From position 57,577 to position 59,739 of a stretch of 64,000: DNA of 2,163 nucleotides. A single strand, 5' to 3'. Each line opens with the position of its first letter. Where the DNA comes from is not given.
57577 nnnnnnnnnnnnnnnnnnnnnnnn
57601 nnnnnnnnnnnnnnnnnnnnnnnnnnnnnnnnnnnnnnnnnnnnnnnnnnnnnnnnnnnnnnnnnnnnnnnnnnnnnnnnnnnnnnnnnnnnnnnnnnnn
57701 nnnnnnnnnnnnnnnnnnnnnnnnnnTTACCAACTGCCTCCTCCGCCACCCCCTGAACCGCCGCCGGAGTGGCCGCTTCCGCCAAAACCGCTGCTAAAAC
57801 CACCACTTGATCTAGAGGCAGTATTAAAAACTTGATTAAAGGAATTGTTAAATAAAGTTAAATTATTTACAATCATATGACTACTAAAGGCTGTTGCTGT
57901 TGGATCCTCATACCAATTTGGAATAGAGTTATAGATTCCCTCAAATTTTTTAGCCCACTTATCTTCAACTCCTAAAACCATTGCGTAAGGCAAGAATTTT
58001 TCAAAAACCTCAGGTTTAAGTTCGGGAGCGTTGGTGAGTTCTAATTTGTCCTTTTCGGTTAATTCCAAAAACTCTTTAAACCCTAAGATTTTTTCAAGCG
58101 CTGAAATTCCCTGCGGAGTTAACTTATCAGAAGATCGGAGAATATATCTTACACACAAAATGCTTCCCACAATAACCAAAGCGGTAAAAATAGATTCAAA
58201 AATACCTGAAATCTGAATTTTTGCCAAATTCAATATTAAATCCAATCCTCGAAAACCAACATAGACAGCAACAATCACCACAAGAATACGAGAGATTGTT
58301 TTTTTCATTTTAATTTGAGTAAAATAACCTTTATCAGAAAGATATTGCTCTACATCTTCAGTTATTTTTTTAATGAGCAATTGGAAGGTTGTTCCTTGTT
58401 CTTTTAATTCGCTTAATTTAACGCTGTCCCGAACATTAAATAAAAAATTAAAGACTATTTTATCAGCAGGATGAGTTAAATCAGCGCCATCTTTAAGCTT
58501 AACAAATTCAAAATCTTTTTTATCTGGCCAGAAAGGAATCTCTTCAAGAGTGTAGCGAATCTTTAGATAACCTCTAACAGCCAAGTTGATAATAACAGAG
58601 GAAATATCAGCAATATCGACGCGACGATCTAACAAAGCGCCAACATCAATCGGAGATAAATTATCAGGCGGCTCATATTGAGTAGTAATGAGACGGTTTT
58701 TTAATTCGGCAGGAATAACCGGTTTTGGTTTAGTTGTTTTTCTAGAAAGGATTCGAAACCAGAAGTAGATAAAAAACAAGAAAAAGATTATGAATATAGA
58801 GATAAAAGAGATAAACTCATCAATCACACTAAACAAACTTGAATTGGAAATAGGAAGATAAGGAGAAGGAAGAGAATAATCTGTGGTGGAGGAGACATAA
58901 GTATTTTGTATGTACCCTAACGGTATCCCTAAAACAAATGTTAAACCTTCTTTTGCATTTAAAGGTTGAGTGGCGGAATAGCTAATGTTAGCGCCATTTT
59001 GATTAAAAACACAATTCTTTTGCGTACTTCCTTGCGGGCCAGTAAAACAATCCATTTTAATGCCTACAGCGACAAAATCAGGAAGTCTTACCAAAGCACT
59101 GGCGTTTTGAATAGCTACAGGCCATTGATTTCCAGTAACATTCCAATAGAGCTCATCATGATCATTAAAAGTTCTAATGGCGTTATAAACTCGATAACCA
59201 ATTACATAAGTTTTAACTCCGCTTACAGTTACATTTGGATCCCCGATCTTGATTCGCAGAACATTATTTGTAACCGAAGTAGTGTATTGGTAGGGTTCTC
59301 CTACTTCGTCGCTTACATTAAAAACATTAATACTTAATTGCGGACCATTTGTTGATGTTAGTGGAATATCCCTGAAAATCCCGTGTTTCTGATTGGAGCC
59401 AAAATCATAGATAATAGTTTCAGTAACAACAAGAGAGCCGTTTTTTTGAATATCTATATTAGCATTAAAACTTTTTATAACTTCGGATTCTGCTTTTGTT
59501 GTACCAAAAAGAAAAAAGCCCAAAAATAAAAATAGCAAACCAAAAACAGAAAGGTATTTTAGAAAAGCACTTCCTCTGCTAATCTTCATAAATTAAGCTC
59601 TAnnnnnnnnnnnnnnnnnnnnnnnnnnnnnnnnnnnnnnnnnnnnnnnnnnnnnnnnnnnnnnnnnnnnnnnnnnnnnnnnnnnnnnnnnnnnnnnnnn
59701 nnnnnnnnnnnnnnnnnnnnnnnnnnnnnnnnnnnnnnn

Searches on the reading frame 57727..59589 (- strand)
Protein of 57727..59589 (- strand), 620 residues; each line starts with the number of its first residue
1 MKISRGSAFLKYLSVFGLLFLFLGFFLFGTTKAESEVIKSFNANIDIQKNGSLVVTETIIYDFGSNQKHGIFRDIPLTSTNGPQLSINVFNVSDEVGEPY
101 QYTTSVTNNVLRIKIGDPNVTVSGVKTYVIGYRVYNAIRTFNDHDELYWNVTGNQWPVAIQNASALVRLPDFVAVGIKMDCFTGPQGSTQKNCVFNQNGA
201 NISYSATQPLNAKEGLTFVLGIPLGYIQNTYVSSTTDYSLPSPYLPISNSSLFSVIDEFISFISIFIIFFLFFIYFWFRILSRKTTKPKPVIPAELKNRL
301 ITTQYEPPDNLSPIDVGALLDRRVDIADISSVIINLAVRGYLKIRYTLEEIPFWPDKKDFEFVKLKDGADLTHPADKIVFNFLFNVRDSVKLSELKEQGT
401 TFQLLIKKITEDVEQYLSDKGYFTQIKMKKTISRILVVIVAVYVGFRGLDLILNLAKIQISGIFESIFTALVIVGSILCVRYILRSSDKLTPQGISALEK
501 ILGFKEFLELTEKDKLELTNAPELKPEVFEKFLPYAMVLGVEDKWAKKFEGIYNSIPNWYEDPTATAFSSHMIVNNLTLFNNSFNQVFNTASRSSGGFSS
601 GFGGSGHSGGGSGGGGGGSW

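Call 61: search_protein_families(library=pfam, proteins=[window:57727-59589:-], max_evalue=0.01)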
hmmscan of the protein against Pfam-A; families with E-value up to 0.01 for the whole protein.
window:57727-59589:- (620 aa): 2 families
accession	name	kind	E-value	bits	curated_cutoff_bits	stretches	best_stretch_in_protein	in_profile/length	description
PF20990.2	DUF2207_C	-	2.1e-36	126.3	33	1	304-549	3-247/247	Predicted membrane protein (DUF2207) C-terminal domain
PF09972.14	DUF2207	-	6e-33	114.9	24.4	1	38-220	2-170/172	Predicted membrane protein (DUF2207) N-terminal domain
